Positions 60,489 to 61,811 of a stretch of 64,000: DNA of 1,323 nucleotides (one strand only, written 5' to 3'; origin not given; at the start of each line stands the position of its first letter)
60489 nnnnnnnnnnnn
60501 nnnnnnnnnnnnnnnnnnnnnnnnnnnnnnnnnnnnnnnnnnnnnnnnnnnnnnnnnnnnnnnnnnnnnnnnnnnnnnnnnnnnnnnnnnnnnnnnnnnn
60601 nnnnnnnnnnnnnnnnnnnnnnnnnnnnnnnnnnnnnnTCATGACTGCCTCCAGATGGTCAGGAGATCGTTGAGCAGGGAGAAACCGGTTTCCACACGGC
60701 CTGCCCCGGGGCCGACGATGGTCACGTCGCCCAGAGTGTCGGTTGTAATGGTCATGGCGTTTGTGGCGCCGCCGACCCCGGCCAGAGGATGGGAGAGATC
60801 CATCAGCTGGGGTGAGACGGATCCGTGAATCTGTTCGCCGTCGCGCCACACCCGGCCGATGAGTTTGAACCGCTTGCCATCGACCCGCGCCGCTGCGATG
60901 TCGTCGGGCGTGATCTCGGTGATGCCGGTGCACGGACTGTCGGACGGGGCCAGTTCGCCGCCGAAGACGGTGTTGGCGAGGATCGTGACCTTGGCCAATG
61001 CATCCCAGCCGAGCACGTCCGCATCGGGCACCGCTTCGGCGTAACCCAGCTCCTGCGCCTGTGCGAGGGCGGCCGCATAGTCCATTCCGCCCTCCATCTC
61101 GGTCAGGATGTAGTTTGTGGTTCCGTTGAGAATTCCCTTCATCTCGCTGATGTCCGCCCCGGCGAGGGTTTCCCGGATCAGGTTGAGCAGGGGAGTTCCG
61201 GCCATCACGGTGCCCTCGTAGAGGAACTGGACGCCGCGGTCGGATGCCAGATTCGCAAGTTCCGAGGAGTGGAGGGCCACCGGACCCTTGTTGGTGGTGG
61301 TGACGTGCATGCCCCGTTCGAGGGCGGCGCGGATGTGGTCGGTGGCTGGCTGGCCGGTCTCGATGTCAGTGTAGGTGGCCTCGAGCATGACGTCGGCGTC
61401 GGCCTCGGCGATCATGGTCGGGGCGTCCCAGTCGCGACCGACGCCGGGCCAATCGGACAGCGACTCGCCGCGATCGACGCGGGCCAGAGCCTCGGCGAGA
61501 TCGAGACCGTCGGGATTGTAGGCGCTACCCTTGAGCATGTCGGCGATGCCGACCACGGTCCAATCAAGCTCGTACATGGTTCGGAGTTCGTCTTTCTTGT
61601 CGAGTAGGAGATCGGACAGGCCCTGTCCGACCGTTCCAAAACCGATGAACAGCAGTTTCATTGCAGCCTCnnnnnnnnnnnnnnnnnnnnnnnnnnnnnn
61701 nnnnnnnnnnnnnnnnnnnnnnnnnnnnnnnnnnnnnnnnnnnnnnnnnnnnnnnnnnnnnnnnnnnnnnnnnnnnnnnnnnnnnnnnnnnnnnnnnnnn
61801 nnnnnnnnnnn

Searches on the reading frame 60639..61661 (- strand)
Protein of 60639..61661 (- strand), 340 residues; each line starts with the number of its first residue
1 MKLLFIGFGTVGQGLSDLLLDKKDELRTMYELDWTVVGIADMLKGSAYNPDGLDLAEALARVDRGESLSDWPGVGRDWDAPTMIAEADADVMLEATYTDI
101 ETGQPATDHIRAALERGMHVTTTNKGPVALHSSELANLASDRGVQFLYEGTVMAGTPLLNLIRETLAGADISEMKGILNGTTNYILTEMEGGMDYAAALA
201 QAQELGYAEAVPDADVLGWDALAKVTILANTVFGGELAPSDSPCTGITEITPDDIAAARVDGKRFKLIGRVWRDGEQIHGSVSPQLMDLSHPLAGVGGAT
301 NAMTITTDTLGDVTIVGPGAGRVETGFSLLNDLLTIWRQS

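Call 29: find_encoding_contigs(protein=window:60639-61661:-, flank=10000, max_places=10)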
Protein window:60639-61661:- (340 aa): no gene with exactly this product is on record in the collection.
